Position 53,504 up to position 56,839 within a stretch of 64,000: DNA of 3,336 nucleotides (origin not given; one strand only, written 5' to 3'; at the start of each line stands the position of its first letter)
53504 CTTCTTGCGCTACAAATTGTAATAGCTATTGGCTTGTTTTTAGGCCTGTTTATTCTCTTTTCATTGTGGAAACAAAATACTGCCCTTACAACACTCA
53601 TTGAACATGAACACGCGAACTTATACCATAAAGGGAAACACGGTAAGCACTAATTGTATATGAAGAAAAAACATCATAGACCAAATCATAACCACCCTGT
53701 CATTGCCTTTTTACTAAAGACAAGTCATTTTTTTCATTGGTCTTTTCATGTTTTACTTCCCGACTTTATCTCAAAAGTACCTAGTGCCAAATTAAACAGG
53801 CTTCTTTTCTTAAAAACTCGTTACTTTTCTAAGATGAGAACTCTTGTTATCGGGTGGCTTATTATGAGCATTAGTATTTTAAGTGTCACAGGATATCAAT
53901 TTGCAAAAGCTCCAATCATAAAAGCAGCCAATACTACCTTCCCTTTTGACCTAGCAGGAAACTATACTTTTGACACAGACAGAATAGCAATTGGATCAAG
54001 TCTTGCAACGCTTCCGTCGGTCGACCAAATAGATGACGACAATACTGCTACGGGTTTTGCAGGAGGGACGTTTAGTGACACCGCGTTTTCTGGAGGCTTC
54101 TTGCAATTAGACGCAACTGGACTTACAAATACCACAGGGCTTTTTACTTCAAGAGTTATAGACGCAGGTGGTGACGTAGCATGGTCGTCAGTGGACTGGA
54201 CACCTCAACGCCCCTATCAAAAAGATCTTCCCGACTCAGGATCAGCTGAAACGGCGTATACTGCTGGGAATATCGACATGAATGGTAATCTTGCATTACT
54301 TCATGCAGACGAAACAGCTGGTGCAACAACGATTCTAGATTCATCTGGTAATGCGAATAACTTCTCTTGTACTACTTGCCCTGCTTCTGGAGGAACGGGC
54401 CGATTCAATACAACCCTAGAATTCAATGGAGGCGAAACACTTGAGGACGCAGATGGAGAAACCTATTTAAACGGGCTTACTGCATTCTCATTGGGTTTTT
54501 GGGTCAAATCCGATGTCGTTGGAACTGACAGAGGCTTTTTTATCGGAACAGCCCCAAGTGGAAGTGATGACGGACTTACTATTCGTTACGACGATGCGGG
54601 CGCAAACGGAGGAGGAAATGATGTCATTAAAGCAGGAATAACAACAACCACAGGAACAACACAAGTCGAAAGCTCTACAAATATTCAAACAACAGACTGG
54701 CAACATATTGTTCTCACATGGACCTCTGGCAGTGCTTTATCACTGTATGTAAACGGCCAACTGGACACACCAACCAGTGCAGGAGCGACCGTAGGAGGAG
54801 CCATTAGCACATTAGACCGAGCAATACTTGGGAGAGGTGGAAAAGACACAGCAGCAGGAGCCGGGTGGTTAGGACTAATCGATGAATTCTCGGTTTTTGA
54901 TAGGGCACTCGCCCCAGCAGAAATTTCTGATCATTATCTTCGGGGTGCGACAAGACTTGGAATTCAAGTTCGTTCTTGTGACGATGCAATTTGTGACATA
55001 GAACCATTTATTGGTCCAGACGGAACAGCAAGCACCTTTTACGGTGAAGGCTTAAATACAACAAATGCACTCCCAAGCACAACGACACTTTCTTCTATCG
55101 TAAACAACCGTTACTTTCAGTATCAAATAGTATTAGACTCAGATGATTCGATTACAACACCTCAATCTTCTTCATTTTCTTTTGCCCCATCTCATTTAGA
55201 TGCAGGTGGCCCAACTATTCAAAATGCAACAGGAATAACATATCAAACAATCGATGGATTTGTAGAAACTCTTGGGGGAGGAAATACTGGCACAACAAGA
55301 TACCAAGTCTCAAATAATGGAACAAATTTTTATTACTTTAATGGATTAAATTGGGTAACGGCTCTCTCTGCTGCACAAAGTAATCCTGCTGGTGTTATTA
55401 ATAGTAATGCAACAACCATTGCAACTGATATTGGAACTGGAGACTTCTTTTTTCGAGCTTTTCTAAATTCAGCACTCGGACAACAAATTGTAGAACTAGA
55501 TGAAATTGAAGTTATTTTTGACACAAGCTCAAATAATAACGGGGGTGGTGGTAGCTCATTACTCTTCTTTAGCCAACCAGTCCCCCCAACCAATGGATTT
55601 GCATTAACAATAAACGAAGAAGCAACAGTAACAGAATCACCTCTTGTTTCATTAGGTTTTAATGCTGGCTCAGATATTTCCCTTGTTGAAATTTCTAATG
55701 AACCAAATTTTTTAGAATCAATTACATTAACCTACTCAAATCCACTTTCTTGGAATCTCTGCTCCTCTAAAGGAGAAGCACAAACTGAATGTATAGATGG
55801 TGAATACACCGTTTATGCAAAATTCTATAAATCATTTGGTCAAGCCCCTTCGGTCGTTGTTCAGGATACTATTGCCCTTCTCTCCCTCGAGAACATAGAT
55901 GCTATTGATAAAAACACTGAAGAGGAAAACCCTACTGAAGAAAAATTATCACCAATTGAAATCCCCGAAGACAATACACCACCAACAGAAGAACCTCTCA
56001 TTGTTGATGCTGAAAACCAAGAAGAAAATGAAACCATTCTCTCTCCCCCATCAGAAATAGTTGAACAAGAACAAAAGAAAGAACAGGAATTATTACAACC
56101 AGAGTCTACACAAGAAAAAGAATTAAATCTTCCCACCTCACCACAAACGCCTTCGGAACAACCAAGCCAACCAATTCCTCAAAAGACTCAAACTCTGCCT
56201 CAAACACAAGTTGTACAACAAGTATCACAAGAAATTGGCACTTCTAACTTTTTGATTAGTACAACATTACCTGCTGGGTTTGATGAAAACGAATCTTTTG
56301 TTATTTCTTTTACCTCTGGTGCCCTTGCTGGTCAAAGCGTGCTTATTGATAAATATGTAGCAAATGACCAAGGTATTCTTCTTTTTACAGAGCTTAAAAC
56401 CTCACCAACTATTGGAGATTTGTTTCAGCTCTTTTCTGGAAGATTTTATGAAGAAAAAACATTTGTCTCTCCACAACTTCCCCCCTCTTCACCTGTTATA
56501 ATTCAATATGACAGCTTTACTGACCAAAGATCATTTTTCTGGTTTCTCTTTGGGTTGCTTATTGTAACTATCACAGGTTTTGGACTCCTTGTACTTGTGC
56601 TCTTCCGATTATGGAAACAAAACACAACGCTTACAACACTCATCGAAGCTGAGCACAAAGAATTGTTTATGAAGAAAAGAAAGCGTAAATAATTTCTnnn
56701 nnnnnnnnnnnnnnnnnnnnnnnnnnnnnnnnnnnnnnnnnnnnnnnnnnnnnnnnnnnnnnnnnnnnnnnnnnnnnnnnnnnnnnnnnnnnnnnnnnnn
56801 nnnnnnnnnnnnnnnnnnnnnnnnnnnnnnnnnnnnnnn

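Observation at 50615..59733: Tandem array of three ~1011-aa paralogous LamG-lectin surface proteins with variable acidic linkers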

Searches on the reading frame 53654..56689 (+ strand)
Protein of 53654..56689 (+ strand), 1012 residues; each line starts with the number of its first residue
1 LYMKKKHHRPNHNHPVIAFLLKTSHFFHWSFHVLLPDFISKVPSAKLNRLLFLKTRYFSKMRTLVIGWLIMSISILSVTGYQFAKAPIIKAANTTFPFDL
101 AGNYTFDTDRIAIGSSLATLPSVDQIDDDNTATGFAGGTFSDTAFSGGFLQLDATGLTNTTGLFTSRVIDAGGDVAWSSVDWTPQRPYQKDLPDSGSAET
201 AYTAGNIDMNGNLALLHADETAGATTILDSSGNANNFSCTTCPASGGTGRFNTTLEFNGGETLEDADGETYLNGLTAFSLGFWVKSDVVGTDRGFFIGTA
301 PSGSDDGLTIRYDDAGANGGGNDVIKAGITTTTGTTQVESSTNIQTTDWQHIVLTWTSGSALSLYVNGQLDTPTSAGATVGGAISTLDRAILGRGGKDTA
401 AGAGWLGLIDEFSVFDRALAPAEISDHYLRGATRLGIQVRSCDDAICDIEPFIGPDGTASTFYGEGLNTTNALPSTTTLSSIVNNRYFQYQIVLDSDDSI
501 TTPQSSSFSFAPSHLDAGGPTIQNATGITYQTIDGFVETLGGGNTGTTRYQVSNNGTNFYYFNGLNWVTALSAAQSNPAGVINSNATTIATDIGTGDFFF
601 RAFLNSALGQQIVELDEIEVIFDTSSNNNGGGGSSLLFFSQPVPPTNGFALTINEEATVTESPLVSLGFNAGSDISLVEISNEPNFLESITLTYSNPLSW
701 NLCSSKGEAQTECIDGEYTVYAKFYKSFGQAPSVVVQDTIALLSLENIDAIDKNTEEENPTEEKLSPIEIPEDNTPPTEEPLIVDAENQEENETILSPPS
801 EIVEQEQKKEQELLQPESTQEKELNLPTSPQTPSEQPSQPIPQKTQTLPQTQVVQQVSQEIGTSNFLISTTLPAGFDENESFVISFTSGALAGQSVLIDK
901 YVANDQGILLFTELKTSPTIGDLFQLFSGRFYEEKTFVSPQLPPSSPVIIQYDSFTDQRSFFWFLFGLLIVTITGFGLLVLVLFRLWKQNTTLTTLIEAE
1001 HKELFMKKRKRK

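Call 6: search_protein_families(library=pfam, proteins=[window:53654-56689:+], max_evalue=1)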
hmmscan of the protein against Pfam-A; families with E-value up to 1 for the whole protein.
window:53654-56689:+ (1012 aa): 3 families
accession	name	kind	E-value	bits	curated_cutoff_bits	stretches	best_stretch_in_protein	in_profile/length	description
PF13385.13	Laminin_G_3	-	2.4e-19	70.4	27.6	1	272-425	14-151/151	Concanavalin A-like lectin/glucanases superfamily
PF16437.10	DUF5034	-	0.047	14.1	25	1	201-266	98-167/169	Domain of unknown function (DUF5034)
PF02973.23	Sialidase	-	0.085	12.8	26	1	361-426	118-183/189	Sialidase, N-terminal domain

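Call 11: search_protein_families(library=ncbifam, proteins=[window:53654-56689:+], max_evalue=0.1)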
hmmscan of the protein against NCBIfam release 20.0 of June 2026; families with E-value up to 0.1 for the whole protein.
window:53654-56689:+ (1012 aa): 1 family
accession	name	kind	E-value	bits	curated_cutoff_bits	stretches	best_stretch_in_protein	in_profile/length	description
NF052521.1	TafC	equivalog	8.4e-07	28.4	410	1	250-428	190-360/373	TafC family fimbrial protein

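Call 12: find_homologous_proteins(query=window:53654-56689:+, max_evalue=0.00001)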
Query window:53654-56689:+ (1012 aa): 27 proteins with E <= 0.00001 among 8000 candidates.
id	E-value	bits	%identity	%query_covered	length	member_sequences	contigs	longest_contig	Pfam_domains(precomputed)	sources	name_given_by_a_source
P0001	0.0e+0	2273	100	100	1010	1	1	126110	PF13385.14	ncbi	-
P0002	1.1e-186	641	38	100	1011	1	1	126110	PF07953.21,PF00354.25,PF13385.14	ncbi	-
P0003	5.2e-88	315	47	21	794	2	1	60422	PF13385.14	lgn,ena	-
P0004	2.0e-76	276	41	30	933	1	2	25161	PF13385.14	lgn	-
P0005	3.5e-68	249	40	41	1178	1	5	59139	PF07953.21,PF13385.14,PF02973.23,PF10633.16,PF05531.18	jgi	-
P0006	2.6e-56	210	39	21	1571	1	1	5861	PF00354.25,PF13385.14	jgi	-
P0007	2.5e-53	200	36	37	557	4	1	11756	PF07963.18,PF00354.25,PF13385.14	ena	-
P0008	2.8e-51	193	34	44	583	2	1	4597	PF13385.14,PF02210.32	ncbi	-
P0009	1.3e-45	174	47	22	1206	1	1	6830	PF07691.18,PF10528.15,PF13385.14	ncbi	ncbi:MAG: PA14 domain-containing protein, partial [Planctomycetota bacterium]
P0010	7.2e-45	172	43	21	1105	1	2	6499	PF00354.25,PF13385.14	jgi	jgi:hypothetical protein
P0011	1.1e-44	171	41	24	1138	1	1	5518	PF13385.14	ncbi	-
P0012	7.6e-43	165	46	20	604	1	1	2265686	PF13385.14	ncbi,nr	ncbi:MAG: hypothetical protein JSV82_03040 [Planctomycetota bacterium]|nr:MAG: hypothetical protein 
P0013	2.5e-42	163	47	19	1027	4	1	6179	PF00354.25,PF13385.14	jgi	jgi:hypothetical protein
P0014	3.5e-42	163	42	22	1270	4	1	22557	PF07691.18,PF00354.25,PF13385.14,PF02210.32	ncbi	ncbi:MAG: LamG-like jellyroll fold domain-containing protein, partial [Planctomycetota bacterium]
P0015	2.1e-41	160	47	19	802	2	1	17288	PF13385.14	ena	-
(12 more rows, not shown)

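Call 13: find_encoding_contigs(protein=P0001, flank=10000, max_places=3)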
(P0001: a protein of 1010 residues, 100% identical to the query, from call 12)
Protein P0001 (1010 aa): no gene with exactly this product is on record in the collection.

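Call 39: predict_structure(alignment_id=A2)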
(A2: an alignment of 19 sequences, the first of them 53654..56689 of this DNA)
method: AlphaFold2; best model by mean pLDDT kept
length: 1012 residues; sequences in the alignment: 19
mean_pLDDT: 58.5   pTM: 0.43
mean pLDDT of the five models: 58.5, 54.1, 53.0, 51.2, 51.2
residues with pLDDT >= 90: 107; 70-90: 199; 50-70: 285; < 50: 421
segments of 3 or more residues with pLDDT < 50: 1-14, 77-182, 465-485, 508-559, 561-641, 755-759, 761-766, 768-775, 778-780, 782-798, 800-854, 856-862, 930-960
pLDDT, mean of each block of 10 residues (from residue 1): 40 54 60 52 60 62 63 51 36 31 33 33 35 36 38 36 36 37 62 73 69 86 76 88 80 86 89 94 90 80 76 75 86 90 86 94 91 75 89 72 80 94 87 67 61 65 47 43 54 59 52 31 38 39 31 46 42 35 32 32 30 34 39 35 73 85 90 84 86 86 85 88 79 89 74 48 38 40 34 33 29 30 32 34 30 42 49 53 62 60 53 52 55 43 35 40 63 68 66 66 66 44
secondary structure, 60 per line:
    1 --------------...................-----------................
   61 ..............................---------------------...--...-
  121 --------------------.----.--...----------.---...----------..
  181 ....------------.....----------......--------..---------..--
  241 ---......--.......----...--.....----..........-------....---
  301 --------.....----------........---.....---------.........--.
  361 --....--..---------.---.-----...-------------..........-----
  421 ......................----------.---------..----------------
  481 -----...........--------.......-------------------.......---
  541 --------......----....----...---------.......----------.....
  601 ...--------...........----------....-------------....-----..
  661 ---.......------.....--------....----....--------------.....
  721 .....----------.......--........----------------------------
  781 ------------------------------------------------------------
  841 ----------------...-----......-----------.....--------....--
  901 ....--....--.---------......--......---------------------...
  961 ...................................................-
elements in order (helices of 4 or more, strands of 3 or more residues): H15-33 H45-90 E112-114 E117-119 E149-151 E166-168 E179-184 H197-201 E212-217 E244-249 E252-258 E263-265 H268-272 E277-286 E294-297 E309-313 E324-331 E335-339 E349-357 E363-366 E390-392 E406-415 H421-432 E433-442 E486-496 E505-511 E531-537 E549-554 E559-562 E567-569 H579-585 E596-603 E612-622 E633-636 E650-653 E664-670 E677-681 E690-693 E698-701 E716-725 E736-742 H745-752 E857-859 E865-870 E882-886 E895-898 E901-904 E907-910 E923-928 E931-936 H958-1011

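Call 74: search_solved_structures(query=window:53654-56689:+, max_evalue=0.1)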
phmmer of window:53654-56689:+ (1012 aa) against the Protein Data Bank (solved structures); distinct sequences matched with E-value up to 0.1: 0.

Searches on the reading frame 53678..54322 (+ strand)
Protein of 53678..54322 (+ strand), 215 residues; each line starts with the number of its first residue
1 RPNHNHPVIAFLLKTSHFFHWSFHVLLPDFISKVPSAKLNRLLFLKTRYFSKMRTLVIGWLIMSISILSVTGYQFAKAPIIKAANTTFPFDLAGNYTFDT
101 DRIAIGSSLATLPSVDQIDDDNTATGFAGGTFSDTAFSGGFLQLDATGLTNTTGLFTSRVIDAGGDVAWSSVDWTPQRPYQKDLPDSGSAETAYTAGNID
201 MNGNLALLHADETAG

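Call 46: find_homologous_proteins(query=A4, max_evalue=1e-10)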
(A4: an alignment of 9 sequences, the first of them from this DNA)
Query A4 (9 sequences) (215 aa, profile of the alignment): 18 proteins with E <= 1e-10 among 2057 candidates.
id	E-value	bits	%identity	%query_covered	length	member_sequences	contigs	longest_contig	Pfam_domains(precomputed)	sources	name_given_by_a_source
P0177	4.5e-56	208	36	98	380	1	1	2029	PF13385.14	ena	-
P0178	5.2e-55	204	36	78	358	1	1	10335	PF10102.15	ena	-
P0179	4.0e-45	172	35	88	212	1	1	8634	-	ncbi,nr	ncbi:MAG: hypothetical protein Q8Q48_02610, partial [Candidatus Staskawiczbacteria bacterium]|nr:hyp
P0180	1.1e-44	170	34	86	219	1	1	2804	-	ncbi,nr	ncbi:MAG: hypothetical protein Q8Q23_00010, partial [bacterium]|nr:hypothetical protein [bacterium]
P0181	6.7e-42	161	45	59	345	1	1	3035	PF13385.14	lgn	-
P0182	4.7e-36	142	45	53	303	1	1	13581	-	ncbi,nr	ncbi:MAG: hypothetical protein NT091_05380, partial [Candidatus Falkowbacteria bacterium]|nr:hypothe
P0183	4.4e-29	119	43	44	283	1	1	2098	PF07963.18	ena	-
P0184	3.0e-20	91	29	40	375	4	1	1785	PF09603.16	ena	-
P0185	4.2e-20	90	26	40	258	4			-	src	-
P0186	1.7e-19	88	30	37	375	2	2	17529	PF09603.16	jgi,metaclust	metaclust:\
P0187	3.3e-19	87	31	36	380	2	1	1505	PF09603.16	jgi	-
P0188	3.4e-19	87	31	39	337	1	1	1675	PF09603.16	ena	-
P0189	4.4e-19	87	31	36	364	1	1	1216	PF09603.16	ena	-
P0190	8.9e-19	86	32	40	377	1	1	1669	PF09603.16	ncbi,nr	ncbi:MAG: FISUMP domain-containing protein [Bacteroidales bacterium]|nr:FISUMP domain-containing pro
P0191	3.4e-18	84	26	40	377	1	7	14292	PF09603.16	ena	-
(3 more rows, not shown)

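Call 48: find_encoding_contigs(protein=P0179, flank=10000, max_places=3)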
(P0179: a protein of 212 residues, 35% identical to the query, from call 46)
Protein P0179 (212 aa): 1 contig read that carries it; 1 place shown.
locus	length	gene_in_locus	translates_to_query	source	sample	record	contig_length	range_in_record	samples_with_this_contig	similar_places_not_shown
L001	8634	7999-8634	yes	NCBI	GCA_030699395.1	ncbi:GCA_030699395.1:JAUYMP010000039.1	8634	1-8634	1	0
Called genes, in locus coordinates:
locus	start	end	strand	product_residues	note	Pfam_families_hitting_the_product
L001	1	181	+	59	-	?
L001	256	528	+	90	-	PF25212:HVO_A0114 (weak), PF01022:HTH_5, PF01047:MarR (weak), PF13412:HTH_24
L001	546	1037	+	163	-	PF00293:NUDIX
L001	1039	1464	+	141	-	-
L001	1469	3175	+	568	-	PF00587:tRNA-synt_2b, PF04073:tRNA_edit, PF03129:HGTP_anticodon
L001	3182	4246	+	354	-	PF06723:MreB_Mbl, PF00022:Actin (weak), PF25216:Volactin (weak), PF00012:HSP70, PF11104:PilM_2 (faint), PF14450:FtsA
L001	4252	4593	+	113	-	PF18924:DUF5674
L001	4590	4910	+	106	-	-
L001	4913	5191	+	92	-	PF02686:GatC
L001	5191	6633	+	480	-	PF01425:Amidase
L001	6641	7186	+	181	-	-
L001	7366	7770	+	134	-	PF04977:DivIC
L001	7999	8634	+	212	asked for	?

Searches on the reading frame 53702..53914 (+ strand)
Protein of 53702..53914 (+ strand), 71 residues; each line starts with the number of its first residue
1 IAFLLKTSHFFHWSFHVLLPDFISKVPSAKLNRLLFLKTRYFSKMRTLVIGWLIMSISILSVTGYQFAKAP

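Call 40: find_homologous_proteins(query=A3, max_evalue=10)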
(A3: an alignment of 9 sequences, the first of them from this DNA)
Query A3 (9 sequences): 96 candidates shared short words with the query, none scored E <= 10.
